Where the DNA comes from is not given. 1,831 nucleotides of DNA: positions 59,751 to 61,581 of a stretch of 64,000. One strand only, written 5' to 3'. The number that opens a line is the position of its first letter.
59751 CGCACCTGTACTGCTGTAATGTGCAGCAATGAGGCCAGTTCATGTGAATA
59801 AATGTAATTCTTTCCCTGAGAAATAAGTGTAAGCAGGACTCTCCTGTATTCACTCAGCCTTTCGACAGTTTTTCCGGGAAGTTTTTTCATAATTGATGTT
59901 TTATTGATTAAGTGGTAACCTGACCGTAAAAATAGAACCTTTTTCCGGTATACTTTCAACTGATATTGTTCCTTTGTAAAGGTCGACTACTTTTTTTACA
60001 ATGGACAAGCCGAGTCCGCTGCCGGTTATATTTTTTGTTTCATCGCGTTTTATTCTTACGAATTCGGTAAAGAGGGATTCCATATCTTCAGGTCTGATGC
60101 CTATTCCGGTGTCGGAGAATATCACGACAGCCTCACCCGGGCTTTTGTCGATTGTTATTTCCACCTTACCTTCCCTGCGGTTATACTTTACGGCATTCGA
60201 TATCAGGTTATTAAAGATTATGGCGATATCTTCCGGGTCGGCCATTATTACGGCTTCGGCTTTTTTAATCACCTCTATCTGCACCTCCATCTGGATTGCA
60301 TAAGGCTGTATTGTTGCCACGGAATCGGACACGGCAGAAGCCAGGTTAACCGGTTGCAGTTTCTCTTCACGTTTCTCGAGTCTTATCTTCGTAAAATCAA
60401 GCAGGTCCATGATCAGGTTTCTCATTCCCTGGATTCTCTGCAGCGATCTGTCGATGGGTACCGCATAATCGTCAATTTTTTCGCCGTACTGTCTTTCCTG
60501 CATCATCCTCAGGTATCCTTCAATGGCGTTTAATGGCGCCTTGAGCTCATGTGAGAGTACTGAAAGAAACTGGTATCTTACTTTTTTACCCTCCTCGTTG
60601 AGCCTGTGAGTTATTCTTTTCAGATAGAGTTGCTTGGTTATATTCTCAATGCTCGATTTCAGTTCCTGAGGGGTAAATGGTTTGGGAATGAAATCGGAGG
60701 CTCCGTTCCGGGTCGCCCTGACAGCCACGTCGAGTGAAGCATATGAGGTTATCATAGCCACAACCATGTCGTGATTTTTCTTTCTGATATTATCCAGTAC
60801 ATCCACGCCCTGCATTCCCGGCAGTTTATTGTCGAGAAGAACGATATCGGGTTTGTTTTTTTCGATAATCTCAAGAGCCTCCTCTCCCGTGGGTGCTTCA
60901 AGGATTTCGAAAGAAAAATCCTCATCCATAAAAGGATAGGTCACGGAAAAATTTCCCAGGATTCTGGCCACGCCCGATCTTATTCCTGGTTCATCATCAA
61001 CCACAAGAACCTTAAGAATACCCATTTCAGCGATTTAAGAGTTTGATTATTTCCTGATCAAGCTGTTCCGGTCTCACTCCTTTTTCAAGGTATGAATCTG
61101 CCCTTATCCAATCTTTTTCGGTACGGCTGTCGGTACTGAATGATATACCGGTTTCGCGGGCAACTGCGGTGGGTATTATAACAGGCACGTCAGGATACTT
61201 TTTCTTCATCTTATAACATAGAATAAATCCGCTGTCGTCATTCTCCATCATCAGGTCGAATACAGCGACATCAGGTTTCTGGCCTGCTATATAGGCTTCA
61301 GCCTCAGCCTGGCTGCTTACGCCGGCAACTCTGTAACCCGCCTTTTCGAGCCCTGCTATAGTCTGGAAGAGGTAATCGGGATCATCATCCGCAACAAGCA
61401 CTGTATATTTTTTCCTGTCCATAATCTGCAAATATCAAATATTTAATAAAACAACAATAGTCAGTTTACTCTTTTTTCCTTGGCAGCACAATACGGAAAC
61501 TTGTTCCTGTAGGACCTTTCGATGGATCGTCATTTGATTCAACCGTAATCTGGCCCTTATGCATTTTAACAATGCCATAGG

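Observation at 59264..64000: hydA, sensor-kinase, REC, REC-kinase and rex form one minus-strand unit: a possible H2- and NADH-sensing phosphorelay with no DNA-binding response regulator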

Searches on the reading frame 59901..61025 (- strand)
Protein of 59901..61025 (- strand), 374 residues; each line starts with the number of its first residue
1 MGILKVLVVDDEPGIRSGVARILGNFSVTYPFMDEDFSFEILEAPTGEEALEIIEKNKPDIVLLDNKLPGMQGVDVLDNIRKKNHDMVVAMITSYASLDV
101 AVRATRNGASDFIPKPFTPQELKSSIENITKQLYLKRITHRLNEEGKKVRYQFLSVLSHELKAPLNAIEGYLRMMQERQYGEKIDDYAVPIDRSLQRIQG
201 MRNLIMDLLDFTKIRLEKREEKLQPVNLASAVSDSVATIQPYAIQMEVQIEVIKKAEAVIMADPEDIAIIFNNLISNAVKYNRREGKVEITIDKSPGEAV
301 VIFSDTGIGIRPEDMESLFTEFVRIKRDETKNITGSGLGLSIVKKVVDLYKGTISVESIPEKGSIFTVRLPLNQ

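Call 5: search_protein_families(library=pfam, proteins=[window:59901-61025:-], max_evalue=0.01)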
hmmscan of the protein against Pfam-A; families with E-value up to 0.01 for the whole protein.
window:59901-61025:- (374 aa): 6 families
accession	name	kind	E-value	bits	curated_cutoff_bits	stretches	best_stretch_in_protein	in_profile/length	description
PF02518.31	HATPase_c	-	3.6e-28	98.7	26.4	1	263-373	2-110/111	Histidine kinase-, DNA gyrase B-, and HSP90-like ATPase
PF00072.30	Response_reg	-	1.7e-26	93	30.2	1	6-126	1-110/111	Response regulator receiver domain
PF00512.31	HisKA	-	2.1e-12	47.4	26.9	1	150-215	2-64/66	His Kinase A (phospho-acceptor) domain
PF14501.12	HATPase_c_5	-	2.1e-06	28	22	1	264-358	3-90/102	GHKL domain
PF13581.12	HATPase_c_2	-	2.8e-05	24.6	27.4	1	262-350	27-112/127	Histidine kinase-like ATPase domain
PF13589.12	HATPase_c_3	-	0.0073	16.8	25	0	274-339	10-76/137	Histidine kinase-, DNA gyrase B-, and HSP90-like ATPase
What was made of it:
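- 59901..61025 (-): REC-HK: a Rec-controlled histidine kinase (REC-HisKA-HATPase_c, no other sensor domain), with the same architecture as Leptospira LvrB. Pfam Response_reg 2e-26, HisKA 2e-12, HATPase_c 4e-28 (call 5).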

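Call 6: search_protein_families(library=ncbifam, proteins=[window:59901-61025:-], max_evalue=0.01)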
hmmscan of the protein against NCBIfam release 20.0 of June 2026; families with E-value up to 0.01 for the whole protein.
window:59901-61025:- (374 aa): 168 families (the best 25 are shown)
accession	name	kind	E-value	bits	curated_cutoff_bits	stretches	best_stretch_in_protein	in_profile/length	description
TIGR02966.1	phoR_proteo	equivalog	3.2e-50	171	334.2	1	146-370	110-333/333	phosphate regulon sensor histidine kinase PhoR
NF046044.1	PnpS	equivalog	2.4e-49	168.4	400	1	147-371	167-390/390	two-component system histidine kinase PnpS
TIGR02956.1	TMAO_torS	equivalog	4.2e-48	164.2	676.5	2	143-374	457-684/967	TMAO reductase system sensor histidine kinase/response regulator TorS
NF041947.1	LuxQ_Vibrio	equivalog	1.9e-46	158.4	1200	2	141-373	463-697/843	quorum-sensing autoinducer 2 sensor kinase/phosphatase LuxQ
NF041832.1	near_NosP_CTERM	subfamily_domain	2.8e-45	155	400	2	150-373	7-226/370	NahK/ErcS family hybrid sensor histidine kinase/response regulator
NF008302.0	PRK11091.1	equivalog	2.1e-44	151.9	838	2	144-372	277-505/779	aerobic respiration two-component sensor histidine kinase ArcB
NF047874.1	MASE3_PAS_HK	subfamily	6.6e-44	150.7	560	1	126-373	372-626/655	MASE3 domain-containing sensor histidine kinase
NF047465.1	hybrid_HK_LvrA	exception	7.9e-44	149.8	1200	2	33-291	487-737/819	hybrid histidine kinase/response regulator LvrA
NF008318.0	PRK11107.1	equivalog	1.8e-43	148.8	890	2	143-373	286-519/920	two-component sensor histidine kinase BarA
NF041735.1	hist_kin_RppB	equivalog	3.6e-41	141.4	400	1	152-371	218-438/438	two-component system sensor histidine kinase RppB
NF008099.0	PRK10841.1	equivalog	3.6e-41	140.8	920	2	145-373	465-691/949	two-component system sensor histidine kinase RcsC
NF011874.0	PRK15347.1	equivalog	5.2e-40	137.3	852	2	143-373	391-615/921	two component system sensor kinase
NF038297.2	hybrid_HK_HrmK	equivalog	5.7e-38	130.9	725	2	144-374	229-459/607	hybrid histidine kinase/response regulator HrmK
NF041880.1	EPS_EpsF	equivalog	1.6e-37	129.1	900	2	150-371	274-492/492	response regulator EpsF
NF033092.0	HK_WalK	equivalog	2.5e-37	128.7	725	1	144-372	366-594/594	cell wall metabolism sensor histidine kinase WalK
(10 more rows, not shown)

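Call 75: search_solved_structures(query=window:59901-61025:-, max_evalue=1e-20, show_alignments=0)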
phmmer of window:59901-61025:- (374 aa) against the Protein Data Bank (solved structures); distinct sequences matched with E-value up to 1e-20: 12.
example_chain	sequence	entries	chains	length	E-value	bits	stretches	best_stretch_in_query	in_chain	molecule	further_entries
7z8n_A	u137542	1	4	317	2.2e-30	109.4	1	121-372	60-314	Histidine kinase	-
4jas_A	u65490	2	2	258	1.3e-29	106.9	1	126-372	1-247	Histidine kinase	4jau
6azr_A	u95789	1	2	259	9.6e-29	104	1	126-372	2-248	Sensor histidine kinase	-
5uht_A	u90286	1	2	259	3.5e-28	102.1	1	126-372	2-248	Sensor histidine kinase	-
3dge_A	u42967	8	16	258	4.7e-28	101.7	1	126-372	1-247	Sensor protein | Histidine kinase | Sensor histidine kinase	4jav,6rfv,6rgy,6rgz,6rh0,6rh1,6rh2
2c2a_A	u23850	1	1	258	5.9e-28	101.4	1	127-372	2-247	SENSOR HISTIDINE KINASE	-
6rh7_A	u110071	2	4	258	1.2e-26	97.1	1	126-372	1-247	Sensor histidine kinase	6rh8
4i5s_A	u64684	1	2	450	3.3e-24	89.1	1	140-372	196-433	Putative histidine kinase CovS; VicK-like protein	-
8avv_A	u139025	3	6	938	3.1e-23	85.8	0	133-371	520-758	Bacteriophytochrome,Response regulator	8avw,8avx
8u4x_A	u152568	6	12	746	7.8e-22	81.3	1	144-372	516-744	histidine kinase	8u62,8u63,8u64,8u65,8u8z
6qrj_A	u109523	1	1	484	2.1e-21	79.8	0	153-366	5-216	Hybrid kinase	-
6paj_A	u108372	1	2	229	2.4e-21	79.7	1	149-372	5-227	Sensor protein SrrB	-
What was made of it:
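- Closest known: Leptospira Lvr pathway. Different: Sequence similarity is only at the level of generic kinase and receiver domains (call 75 does not list LvrB among the best matches).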

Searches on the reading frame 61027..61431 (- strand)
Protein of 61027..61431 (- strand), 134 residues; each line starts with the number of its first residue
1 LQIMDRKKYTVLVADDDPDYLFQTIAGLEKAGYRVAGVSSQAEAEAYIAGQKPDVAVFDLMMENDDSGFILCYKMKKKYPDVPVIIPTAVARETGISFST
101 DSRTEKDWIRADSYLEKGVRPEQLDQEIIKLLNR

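Call 5: search_protein_families(library=pfam, proteins=[window:61027-61431:-], max_evalue=0.01)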
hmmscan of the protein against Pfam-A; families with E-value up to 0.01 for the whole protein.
window:61027-61431:- (134 aa): 2 families
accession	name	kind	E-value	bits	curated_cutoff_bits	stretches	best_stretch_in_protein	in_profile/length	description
PF00072.30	Response_reg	-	6.4e-15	55.7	30.2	1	11-127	1-109/111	Response regulator receiver domain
PF20161.5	VpsR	-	0.0094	16.1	23.7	0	23-62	22-61/121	VpsR domain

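Call 6: search_protein_families(library=ncbifam, proteins=[window:61027-61431:-], max_evalue=0.01)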
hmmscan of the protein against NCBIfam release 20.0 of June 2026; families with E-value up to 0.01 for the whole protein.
window:61027-61431:- (134 aa): 49 families (the best 25 are shown)
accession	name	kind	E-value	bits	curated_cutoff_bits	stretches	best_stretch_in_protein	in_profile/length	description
NF045944.1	ResRegRpaBCyano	equivalog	1.1e-10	41.3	330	1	12-134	1-114/229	response regulator transcription factor RpaB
TIGR03787.1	marine_sort_RR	equivalog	1.7e-09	37.6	335.7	1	16-134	8-120/227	proteobacterial dedicated sortase system response regulator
TIGR02154.1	PhoB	equivalog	4.4e-09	36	296.2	1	10-94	4-89/226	phosphate regulon transcriptional regulator PhoB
NF011695.0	PRK15115.1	equivalog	4.5e-09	35.6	763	1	4-90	2-87/445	two-component system response regulator GlrR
TIGR01818.1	ntrC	equivalog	1.3e-08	34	558.6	1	11-90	1-79/463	nitrogen regulation protein NR(I)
NF007982.1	PRK10710.1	equivalog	2.1e-08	34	380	1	6-94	5-91/235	envelope stress response regulator BaeR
NF047793.1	ResRegPgtA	equivalog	2.9e-08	33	650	1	6-130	3-119/414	two-component system response regulator PgtA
NF007005.1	PRK09468.1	equivalog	6.1e-08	32.4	331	1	8-132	3-119/237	osmolarity response regulator transcription factor OmpR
NF033791.1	ActR_PrrA_rreg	equivalog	3.5e-07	30.4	250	1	10-89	3-81/173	ActR/PrrA/RegA family redox response regulator transcription factor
NF040534.1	resp_reg_YycF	equivalog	3.8e-07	29.6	340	1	11-93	3-83/231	response regulator YycF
NF008296.0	PRK11083.1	equivalog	6.1e-07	29.1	273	1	8-94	3-87/228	two-component system response regulator CreB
NF033117.2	vanR_ACDEGLN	exception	1.2e-06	28.3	350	1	12-121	2-102/226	VanR-ABDEGLN family response regulator transcription factor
NF033120.0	vanR_FM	exception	1.7e-06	27.8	460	1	7-92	2-85/231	vancomycin resistance response regulator transcription factor, VanR-F/VanR-M family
NF052313.1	T9SS_RR_PorX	equivalog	1.9e-06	26.9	300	1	10-132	2-116/513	T9SS response regulator signal transducer PorX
NF053854.1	RespRegPhoBBctds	equivalog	2.2e-06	27.2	270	1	11-94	1-84/225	two-component system response regulator PhoB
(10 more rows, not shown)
